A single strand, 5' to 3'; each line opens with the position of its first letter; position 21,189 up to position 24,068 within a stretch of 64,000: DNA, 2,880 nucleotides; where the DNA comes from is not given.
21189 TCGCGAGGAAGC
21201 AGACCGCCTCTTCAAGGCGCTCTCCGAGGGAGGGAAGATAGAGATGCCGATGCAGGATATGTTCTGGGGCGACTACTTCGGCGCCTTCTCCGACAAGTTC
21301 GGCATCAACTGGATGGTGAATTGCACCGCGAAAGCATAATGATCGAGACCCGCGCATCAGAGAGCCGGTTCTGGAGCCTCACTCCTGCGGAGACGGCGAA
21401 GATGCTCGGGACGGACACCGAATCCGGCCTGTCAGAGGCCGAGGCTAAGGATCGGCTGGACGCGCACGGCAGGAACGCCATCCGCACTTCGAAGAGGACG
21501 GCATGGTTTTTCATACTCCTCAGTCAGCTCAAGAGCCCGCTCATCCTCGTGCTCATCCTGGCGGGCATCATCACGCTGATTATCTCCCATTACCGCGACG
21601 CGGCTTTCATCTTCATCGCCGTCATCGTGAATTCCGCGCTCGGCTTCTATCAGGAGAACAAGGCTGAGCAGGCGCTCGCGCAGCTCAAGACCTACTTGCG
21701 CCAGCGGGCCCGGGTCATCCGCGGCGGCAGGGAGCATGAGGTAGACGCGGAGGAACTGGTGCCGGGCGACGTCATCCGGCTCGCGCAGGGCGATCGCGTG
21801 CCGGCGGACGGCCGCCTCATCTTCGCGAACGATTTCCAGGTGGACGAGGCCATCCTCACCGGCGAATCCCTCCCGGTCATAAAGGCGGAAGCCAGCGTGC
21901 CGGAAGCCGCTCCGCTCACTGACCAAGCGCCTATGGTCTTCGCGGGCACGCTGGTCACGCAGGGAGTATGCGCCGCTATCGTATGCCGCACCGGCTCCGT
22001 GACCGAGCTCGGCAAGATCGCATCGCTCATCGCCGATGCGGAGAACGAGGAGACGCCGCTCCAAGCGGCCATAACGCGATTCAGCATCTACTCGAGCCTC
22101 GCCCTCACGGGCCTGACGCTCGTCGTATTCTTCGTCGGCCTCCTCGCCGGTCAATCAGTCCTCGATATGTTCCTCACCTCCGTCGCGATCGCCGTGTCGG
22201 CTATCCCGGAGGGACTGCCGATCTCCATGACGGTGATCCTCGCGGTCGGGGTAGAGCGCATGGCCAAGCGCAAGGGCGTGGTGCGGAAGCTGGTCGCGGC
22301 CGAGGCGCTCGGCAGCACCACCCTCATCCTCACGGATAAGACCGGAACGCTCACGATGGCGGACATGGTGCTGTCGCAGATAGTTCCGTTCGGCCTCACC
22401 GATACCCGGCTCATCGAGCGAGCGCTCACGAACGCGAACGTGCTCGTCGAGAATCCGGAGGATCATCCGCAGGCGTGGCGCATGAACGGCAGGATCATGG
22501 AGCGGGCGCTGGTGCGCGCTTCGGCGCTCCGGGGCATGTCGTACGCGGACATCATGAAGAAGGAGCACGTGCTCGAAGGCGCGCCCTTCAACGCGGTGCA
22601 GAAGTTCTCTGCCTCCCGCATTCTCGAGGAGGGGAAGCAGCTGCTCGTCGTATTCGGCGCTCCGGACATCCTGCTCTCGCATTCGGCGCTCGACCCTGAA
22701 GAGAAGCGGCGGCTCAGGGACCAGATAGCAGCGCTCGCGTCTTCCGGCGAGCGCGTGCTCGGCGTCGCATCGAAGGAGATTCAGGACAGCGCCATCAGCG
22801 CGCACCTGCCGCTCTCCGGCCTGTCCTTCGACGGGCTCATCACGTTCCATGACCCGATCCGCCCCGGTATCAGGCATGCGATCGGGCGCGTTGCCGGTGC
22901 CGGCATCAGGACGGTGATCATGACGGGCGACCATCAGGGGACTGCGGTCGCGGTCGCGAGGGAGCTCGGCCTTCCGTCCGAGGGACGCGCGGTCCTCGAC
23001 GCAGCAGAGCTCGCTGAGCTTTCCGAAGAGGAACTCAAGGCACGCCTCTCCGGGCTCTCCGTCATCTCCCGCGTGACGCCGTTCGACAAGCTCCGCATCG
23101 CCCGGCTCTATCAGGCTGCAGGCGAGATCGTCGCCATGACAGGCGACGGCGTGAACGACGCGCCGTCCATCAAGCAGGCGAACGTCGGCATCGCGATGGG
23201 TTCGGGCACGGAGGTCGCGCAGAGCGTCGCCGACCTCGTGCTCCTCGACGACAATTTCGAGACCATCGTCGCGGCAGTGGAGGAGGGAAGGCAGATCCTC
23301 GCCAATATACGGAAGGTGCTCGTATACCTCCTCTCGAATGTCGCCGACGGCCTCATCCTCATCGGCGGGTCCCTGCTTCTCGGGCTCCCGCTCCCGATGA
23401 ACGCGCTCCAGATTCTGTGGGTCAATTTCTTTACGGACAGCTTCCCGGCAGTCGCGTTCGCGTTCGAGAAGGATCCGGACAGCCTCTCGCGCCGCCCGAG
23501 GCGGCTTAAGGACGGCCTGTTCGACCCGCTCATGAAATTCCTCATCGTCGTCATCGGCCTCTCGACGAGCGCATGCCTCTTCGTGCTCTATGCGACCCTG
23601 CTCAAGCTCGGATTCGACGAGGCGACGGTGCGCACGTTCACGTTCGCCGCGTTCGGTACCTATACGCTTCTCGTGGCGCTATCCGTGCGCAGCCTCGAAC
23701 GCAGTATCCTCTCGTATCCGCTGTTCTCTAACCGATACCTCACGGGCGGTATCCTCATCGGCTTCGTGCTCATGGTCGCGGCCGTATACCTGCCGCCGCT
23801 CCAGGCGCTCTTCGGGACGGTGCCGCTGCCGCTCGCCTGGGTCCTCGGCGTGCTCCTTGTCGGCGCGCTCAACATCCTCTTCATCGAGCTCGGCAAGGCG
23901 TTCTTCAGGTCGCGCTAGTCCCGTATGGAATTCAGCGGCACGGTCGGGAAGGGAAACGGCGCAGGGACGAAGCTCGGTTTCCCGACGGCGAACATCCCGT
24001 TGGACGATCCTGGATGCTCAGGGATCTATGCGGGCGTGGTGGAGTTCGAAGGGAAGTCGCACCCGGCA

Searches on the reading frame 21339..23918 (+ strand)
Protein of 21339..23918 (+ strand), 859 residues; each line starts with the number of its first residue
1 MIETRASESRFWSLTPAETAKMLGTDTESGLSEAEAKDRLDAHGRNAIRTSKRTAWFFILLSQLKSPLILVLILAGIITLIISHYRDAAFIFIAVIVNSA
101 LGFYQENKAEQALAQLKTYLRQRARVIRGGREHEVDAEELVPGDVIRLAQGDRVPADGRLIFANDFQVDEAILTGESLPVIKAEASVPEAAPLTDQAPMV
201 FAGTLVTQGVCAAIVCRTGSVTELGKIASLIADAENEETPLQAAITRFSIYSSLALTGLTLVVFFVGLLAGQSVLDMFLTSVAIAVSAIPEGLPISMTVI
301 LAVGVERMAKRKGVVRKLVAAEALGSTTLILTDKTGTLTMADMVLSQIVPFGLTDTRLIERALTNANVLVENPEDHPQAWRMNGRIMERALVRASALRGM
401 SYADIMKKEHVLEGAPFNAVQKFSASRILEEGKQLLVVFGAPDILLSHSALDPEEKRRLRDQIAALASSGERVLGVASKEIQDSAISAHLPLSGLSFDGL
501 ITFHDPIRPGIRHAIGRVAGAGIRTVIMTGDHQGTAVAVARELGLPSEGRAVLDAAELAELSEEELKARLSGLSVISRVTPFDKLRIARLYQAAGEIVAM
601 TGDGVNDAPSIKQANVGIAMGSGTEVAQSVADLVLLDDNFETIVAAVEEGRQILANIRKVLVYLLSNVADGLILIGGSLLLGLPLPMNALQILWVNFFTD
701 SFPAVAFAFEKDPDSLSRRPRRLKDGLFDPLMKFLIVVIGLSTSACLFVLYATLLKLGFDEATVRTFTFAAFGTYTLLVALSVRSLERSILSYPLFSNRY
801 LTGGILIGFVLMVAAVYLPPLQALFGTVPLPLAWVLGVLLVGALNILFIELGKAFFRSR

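Call 54: search_protein_families(library=pfam, proteins=[window:21339-23918:+], max_evalue=0.00001)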
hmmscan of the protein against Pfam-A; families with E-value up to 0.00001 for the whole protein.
window:21339-23918:+ (859 aa): 6 families
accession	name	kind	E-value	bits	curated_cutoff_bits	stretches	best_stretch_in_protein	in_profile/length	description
PF00122.25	E1-E2_ATPase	-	1.3e-54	184.9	28.1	1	121-311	4-181/181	E1-E2 ATPase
PF00689.26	Cation_ATPase_C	-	3.2e-41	141.4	27.3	1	684-855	1-175/175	Cation transporting ATPase, C-terminus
PF00690.31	Cation_ATPase_N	-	8e-19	67.5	20.4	1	11-78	1-68/69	Cation transporter/ATPase, N-terminus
PF00702.32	Hydrolase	-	1.3e-16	62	26.4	1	329-615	3-191/191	haloacid dehalogenase-like hydrolase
PF13246.12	Cation_ATPase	-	5.8e-07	29.9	21.7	1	365-449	4-88/91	Cation transport ATPase (P-type)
PF08282.18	Hydrolase_3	-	3.4e-06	27.4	20.9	0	587-643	195-251/255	haloacid dehalogenase-like hydrolase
